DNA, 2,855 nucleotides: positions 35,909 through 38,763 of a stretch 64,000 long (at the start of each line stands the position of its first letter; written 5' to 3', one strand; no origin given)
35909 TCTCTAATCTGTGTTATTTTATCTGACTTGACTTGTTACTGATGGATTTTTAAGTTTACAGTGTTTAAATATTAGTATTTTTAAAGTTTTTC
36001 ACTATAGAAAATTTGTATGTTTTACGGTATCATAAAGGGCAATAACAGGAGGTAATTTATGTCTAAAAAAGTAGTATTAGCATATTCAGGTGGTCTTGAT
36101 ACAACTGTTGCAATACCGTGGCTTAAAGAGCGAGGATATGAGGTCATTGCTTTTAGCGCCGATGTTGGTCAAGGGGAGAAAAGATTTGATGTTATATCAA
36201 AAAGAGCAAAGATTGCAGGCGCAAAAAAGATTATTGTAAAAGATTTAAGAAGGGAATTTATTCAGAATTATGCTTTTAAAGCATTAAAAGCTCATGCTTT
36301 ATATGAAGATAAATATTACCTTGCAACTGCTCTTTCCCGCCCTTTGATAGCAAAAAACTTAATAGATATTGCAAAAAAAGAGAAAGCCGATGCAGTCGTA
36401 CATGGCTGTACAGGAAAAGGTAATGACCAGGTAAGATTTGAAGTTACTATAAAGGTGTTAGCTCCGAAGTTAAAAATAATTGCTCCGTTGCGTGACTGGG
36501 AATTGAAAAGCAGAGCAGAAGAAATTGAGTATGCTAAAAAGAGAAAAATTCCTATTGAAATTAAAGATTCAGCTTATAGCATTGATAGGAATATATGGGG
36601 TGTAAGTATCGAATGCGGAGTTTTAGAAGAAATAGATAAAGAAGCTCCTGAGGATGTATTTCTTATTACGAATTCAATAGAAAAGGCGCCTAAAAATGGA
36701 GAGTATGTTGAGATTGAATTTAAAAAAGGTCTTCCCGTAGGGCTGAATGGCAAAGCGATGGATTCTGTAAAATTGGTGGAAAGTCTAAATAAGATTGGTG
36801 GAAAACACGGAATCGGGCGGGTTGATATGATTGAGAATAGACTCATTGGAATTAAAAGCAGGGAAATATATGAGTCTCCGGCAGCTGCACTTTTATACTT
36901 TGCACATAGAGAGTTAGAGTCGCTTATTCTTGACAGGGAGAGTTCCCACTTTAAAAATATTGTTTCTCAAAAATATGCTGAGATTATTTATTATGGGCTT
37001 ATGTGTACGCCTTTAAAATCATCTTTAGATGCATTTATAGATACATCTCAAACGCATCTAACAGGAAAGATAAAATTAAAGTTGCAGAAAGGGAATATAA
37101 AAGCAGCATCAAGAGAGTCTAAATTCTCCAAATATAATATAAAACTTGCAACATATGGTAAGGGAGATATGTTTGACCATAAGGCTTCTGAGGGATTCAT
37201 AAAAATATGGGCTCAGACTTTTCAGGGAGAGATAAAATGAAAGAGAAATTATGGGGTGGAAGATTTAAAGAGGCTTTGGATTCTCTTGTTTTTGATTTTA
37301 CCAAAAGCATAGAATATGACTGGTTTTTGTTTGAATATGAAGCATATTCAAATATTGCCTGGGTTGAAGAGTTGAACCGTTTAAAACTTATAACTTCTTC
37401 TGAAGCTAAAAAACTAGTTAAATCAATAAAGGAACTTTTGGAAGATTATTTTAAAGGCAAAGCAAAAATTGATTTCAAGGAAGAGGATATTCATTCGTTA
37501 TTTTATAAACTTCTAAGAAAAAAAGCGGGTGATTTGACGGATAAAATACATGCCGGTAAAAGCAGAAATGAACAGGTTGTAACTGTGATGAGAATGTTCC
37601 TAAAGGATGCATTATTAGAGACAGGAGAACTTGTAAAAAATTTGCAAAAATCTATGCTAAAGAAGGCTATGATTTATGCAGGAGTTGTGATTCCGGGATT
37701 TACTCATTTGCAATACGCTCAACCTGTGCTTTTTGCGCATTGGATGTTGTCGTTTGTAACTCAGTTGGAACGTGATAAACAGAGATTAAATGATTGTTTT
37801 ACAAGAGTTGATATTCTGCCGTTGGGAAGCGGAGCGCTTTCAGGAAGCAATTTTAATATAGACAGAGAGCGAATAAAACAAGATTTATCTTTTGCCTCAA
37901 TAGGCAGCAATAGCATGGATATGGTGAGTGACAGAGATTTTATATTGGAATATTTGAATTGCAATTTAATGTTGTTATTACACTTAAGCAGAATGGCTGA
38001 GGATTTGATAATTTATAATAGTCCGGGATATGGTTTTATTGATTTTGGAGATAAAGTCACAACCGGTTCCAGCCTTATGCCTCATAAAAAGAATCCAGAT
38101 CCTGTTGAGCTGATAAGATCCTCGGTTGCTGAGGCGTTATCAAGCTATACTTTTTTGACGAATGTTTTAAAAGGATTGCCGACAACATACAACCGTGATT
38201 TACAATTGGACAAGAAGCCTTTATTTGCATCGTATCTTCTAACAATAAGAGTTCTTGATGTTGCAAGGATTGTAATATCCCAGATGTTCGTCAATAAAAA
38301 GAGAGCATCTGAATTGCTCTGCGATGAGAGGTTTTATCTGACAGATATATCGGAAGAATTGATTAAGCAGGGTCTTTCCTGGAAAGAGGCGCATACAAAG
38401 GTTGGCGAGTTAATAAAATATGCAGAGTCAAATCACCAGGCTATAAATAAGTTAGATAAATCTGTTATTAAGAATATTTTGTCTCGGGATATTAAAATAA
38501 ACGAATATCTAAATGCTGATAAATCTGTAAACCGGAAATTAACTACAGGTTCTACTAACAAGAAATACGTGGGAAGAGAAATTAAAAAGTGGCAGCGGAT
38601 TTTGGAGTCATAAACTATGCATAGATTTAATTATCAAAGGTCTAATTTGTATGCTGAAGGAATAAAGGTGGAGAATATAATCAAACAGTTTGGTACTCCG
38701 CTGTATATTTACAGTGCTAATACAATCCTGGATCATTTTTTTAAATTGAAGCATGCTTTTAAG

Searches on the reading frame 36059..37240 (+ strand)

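Call 49: search_protein_families(library=pfam, proteins=[window:36059-37240:+], max_evalue=0.0001)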
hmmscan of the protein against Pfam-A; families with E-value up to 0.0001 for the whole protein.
window:36059-37240:+ (393 aa): 3 families
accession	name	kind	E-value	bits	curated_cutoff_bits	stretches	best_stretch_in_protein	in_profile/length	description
PF20979.2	Arginosuc_syn_C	-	6.7e-84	281.3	27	1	173-385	1-213/219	Arginosuccinate synthase C-terminal domain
PF00764.25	Arginosuc_synth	-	1e-68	230.9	27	1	4-165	1-162/162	Arginosuccinate synthase N-terminal HUP domain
PF06508.19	QueC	-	3.8e-06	27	22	1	4-77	1-72/210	Queuosine biosynthesis protein QueC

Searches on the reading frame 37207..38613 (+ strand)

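Call 49: search_protein_families(library=pfam, proteins=[window:37207-38613:+], max_evalue=0.0001)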
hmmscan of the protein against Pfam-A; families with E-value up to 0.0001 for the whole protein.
window:37207-38613:+ (468 aa): 2 families
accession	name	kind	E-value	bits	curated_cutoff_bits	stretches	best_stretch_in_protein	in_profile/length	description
PF00206.25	Lyase_1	-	4.9e-61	207.3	27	1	18-306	1-306/312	Lyase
PF14698.11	ASL_C2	-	3.8e-07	30.9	27.3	1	379-442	5-69/69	Argininosuccinate lyase C-terminal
